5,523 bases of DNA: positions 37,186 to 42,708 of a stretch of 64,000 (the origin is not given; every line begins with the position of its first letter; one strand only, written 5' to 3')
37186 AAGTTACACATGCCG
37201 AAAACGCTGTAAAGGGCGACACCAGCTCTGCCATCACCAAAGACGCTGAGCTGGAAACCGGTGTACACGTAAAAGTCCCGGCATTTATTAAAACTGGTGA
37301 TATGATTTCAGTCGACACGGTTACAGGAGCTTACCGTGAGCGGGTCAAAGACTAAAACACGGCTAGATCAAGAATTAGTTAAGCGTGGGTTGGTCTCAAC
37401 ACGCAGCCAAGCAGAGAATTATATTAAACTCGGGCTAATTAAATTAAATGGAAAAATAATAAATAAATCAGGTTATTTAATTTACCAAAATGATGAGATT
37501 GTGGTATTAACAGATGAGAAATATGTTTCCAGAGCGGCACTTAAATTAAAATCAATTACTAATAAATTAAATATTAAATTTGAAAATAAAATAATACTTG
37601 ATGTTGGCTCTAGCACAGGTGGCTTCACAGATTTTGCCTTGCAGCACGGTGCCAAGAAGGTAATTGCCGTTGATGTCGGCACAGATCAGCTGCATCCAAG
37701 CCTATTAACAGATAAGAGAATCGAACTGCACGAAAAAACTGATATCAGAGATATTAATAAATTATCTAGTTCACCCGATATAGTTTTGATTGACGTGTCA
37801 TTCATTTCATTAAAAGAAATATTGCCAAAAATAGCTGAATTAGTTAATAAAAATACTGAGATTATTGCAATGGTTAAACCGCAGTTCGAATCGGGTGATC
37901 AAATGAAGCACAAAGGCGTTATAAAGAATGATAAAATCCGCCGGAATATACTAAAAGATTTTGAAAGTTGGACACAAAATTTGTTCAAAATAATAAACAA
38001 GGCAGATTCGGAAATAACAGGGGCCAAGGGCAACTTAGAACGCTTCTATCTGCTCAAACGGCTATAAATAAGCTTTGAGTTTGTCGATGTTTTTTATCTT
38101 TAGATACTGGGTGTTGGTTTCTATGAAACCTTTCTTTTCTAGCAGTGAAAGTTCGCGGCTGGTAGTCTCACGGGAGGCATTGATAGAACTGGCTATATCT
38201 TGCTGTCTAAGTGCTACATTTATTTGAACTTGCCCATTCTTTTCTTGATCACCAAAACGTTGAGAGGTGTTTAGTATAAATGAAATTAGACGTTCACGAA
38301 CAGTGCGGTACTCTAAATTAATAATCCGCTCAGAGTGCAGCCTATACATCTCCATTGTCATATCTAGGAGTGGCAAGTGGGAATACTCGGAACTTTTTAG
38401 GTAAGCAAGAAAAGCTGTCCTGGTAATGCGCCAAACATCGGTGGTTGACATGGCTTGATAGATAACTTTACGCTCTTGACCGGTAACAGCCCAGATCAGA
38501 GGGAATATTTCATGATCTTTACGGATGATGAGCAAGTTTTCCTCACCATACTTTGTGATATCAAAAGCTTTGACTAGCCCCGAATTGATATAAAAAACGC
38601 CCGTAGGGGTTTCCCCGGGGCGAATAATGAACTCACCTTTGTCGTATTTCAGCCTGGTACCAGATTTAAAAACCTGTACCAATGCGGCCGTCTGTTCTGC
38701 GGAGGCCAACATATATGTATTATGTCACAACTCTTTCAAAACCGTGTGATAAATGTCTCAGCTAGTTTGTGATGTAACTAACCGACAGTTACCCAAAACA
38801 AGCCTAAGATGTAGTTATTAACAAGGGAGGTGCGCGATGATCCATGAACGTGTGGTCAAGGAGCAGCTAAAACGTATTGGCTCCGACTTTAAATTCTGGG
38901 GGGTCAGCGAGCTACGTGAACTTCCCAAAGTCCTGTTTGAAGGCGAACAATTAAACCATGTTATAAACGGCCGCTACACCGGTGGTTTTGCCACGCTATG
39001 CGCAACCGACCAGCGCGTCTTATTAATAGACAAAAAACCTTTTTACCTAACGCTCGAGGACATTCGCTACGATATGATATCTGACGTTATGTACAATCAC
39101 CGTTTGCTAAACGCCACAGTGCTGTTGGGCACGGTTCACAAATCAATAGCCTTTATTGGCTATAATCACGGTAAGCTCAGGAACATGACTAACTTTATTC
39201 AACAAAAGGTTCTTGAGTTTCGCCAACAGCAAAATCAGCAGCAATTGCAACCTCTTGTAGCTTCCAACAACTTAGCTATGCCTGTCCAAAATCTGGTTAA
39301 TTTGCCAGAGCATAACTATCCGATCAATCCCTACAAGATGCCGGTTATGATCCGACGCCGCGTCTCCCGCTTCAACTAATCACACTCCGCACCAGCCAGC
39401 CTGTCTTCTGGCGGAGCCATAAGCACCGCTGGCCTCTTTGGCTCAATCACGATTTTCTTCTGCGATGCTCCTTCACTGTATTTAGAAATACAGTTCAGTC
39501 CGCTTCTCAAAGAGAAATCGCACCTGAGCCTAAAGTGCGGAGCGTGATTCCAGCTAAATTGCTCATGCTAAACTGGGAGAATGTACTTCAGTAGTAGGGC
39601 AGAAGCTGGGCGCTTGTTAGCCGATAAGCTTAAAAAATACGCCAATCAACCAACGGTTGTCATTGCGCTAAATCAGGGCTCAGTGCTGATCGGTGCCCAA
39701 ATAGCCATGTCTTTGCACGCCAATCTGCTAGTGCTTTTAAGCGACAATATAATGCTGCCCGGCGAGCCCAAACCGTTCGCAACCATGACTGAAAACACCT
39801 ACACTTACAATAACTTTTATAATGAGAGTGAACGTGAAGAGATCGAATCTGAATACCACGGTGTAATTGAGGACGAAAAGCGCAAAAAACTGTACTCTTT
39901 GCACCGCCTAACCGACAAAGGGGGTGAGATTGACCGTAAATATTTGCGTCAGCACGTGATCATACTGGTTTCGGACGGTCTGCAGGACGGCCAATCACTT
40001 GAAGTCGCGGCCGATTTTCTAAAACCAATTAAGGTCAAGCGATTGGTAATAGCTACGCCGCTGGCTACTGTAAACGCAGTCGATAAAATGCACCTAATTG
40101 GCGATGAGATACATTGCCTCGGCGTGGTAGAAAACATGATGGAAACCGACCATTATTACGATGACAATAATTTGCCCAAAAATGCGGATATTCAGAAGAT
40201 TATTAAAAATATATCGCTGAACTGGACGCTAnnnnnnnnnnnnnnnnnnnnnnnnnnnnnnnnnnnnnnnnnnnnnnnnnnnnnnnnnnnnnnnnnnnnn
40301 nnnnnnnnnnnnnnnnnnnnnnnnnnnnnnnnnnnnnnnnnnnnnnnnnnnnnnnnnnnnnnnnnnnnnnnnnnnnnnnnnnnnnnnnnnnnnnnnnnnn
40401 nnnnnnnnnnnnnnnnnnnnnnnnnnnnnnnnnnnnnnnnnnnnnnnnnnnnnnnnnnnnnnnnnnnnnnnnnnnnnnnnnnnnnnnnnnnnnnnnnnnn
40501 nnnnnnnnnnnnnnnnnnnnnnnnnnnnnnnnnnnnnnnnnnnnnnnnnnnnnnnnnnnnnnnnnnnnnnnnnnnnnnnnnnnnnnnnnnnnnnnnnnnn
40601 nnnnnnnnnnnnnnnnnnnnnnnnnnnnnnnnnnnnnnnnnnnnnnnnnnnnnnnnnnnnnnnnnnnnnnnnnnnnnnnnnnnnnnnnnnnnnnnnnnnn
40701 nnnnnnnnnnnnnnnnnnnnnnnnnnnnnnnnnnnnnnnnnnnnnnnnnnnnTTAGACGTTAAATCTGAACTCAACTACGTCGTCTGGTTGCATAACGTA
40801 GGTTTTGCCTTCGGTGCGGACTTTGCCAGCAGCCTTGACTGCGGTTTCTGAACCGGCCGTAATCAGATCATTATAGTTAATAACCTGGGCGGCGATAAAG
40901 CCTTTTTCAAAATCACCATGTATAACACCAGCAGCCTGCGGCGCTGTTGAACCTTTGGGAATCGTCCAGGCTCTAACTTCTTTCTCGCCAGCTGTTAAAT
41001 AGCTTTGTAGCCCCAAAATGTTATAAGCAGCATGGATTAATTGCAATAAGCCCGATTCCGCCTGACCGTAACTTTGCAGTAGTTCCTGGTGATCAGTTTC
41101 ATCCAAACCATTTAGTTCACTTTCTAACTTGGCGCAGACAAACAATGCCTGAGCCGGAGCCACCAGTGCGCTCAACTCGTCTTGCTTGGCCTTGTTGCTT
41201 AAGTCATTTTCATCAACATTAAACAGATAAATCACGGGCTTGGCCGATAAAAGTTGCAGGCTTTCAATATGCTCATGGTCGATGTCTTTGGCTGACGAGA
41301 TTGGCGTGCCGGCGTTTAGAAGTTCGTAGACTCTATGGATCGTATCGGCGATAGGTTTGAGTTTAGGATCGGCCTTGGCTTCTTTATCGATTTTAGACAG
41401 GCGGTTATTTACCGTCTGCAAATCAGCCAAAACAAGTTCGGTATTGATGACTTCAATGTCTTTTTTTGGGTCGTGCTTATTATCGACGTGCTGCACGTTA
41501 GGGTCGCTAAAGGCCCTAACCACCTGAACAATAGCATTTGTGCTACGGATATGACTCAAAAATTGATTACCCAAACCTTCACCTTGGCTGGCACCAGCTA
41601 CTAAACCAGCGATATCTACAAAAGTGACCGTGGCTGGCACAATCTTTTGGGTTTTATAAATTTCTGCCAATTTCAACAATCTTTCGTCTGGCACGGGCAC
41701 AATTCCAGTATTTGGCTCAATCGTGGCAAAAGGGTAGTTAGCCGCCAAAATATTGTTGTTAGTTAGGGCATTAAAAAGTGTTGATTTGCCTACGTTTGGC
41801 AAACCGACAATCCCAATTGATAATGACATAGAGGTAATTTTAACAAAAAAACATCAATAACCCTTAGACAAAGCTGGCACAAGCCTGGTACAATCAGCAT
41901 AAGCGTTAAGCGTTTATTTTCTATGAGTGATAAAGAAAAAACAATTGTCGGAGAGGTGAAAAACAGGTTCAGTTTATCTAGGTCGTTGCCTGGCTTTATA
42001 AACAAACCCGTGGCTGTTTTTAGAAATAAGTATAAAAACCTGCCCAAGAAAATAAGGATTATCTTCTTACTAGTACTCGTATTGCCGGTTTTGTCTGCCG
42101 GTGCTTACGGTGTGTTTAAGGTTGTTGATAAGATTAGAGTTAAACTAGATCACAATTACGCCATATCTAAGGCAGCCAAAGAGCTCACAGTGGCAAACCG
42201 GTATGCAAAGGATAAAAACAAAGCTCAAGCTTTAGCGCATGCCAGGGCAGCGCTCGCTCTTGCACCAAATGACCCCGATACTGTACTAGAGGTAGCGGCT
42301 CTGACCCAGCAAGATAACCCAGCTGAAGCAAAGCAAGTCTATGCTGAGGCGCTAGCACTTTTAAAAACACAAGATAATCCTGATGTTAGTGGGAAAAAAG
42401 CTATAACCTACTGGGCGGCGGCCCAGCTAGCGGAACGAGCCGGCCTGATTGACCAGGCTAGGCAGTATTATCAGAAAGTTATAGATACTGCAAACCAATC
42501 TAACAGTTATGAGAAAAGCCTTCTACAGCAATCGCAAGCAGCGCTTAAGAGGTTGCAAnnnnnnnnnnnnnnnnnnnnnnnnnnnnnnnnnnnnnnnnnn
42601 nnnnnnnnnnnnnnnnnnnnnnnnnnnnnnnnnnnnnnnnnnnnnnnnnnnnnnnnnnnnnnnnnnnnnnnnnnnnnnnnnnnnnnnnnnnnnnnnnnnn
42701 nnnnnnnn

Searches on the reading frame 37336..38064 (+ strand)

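Call 61: search_protein_families(library=pfam, proteins=[window:37336-38064:+], max_evalue=0.01)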
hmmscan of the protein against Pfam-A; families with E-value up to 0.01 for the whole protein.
window:37336-38064:+ (243 aa): 4 families
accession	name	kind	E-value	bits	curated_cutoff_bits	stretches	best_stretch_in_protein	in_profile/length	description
PF01728.25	FtsJ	-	3.5e-36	125.3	24.1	1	63-239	1-178/181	FtsJ-like methyltransferase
PF01479.30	S4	-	5.2e-12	45.7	22.8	1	9-55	2-48/48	S4 domain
PF13649.12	Methyltransf_25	-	0.0015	19.6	27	1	87-163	1-86/97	Methyltransferase domain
PF22421.1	SYY_C-terminal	-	0.0028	17.9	27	1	5-55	16-66/83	Tyrosine--tRNA ligase SYY-like C-terminal domain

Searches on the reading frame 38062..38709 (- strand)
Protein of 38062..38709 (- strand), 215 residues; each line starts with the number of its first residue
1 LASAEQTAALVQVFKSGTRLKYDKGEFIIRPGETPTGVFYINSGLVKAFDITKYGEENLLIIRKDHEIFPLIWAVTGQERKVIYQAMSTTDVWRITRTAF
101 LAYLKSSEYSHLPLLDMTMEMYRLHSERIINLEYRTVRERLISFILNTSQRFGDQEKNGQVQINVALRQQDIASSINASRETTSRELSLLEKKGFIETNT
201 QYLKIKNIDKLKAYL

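Call 61: search_protein_families(library=pfam, proteins=[window:38062-38709:-], max_evalue=0.01)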
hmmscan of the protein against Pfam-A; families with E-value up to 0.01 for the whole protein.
window:38062-38709:- (215 aa): 5 families
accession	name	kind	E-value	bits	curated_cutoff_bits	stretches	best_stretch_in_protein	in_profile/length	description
PF13545.12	HTH_Crp_2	-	3.1e-16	59.5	27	1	139-214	1-70/70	Crp-like helix-turn-helix domain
PF00027.35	cNMP_binding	-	3.1e-13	50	27.5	1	20-106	2-88/89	Cyclic nucleotide-binding domain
PF01047.28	MarR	-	0.00051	20.3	24.6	1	166-197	17-48/59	MarR family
PF25213.1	HVO_A0261_N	-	0.0011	19.3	35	1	166-200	24-58/86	HVO_A0261 N-terminal domain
PF00325.26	Crp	-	0.0013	18.9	21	1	170-196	6-32/32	Bacterial regulatory proteins, crp family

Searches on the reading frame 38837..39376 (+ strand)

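Call 61: search_protein_families(library=pfam, proteins=[window:38837-39376:+], max_evalue=0.01)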
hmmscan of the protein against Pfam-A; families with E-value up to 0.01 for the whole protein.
window:38837-39376:+ (180 aa): 1 family
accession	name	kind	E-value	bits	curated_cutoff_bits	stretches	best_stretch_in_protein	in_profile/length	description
PF14470.12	bPH_3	-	1.4e-08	35.5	23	1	35-122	3-94/95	Bacterial PH domain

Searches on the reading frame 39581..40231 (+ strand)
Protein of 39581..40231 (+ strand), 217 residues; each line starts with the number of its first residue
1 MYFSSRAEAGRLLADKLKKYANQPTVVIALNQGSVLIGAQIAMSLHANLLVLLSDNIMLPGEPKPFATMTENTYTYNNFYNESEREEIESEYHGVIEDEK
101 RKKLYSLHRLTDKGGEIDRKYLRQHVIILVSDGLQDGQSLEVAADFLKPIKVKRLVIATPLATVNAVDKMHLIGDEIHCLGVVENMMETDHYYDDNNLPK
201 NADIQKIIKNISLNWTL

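Call 61: search_protein_families(library=pfam, proteins=[window:39581-40231:+], max_evalue=0.01)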
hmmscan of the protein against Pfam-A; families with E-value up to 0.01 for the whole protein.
window:39581-40231:+ (217 aa): 1 family
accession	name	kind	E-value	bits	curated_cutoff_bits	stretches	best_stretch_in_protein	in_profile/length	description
PF00156.33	Pribosyltran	-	1.8e-08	34.3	26.3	1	8-161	14-124/158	Phosphoribosyl transferase domain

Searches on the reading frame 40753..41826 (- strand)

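Call 7: search_protein_families(library=pfam, proteins=[window:40753-41826:-], max_evalue=0.01)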
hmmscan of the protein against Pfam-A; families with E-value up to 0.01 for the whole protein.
window:40753-41826:- (357 aa): 5 families
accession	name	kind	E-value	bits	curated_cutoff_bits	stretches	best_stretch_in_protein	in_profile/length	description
PF06071.19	YchF-GTPase_C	-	5.3e-37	126.3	27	1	273-356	1-84/84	Protein of unknown function (DUF933)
PF01926.29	MMR_HSR1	-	2.1e-22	79.8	21.9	1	4-115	2-93/113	50S ribosome-binding GTPase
PF02421.24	FeoB_N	-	1e-08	35.3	27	1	4-47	3-46/156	Ferrous iron transport protein B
PF00350.29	Dynamin_N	-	9.6e-05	22.9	27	0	4-29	1-26/168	Dynamin family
PF02824.27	TGS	-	0.0033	17.9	22.2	0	288-352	12-57/60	TGS domain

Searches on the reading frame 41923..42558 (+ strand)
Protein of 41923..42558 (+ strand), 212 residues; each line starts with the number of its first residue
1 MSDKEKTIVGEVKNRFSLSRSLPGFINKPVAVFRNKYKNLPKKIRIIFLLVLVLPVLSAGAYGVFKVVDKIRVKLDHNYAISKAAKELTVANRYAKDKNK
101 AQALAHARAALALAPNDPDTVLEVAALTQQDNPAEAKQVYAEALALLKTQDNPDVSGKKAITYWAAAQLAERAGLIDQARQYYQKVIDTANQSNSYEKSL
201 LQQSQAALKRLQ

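Call 5: search_protein_families(library=pfam, proteins=[window:41923-42558:+], max_evalue=0.1)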
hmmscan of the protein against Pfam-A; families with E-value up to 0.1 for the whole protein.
window:41923-42558:+ (212 aa): 8 families
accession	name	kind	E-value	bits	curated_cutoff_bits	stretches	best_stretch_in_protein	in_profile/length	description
PF07719.23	TPR_2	-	6e-07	29.6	27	1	91-117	8-34/34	Tetratricopeptide repeat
PF13428.12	TPR_14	-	1.3e-06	29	23.5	1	89-126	6-43/44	Tetratricopeptide repeat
PF13424.12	TPR_12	-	1e-05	26.1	30.1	1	126-191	12-76/77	Tetratricopeptide repeat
PF13181.12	TPR_8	-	0.0023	18.4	25.7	0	162-190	3-31/34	Tetratricopeptide repeat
PF14559.12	TPR_19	-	0.0024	18.6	25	1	127-196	1-60/68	Tetratricopeptide repeat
PF13374.12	TPR_10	-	0.0064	16.9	27.5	0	125-146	10-31/42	Tetratricopeptide repeat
PF00515.34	TPR_1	-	0.019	15.2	27.8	0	170-188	11-29/34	Tetratricopeptide repeat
PF13371.12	TPR_9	-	0.068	13.6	35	1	92-145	3-57/73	Tetratricopeptide repeat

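Call 6: search_protein_families(library=ncbifam, proteins=[window:41923-42558:+], max_evalue=0.1)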
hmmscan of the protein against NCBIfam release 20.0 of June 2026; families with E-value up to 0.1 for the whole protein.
window:41923-42558:+ (212 aa): 2 families
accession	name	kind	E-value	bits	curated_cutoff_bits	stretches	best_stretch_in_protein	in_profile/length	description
TIGR02521.1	type_IV_pilW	equivalog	0.031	13.8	154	1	81-148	28-96/234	type IV pilus biogenesis/stability protein PilW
NF040561.1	PrimPol_Msp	equivalog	0.066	11.7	200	1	152-200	17-65/515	CRISPR-associated primase-polymerase type A1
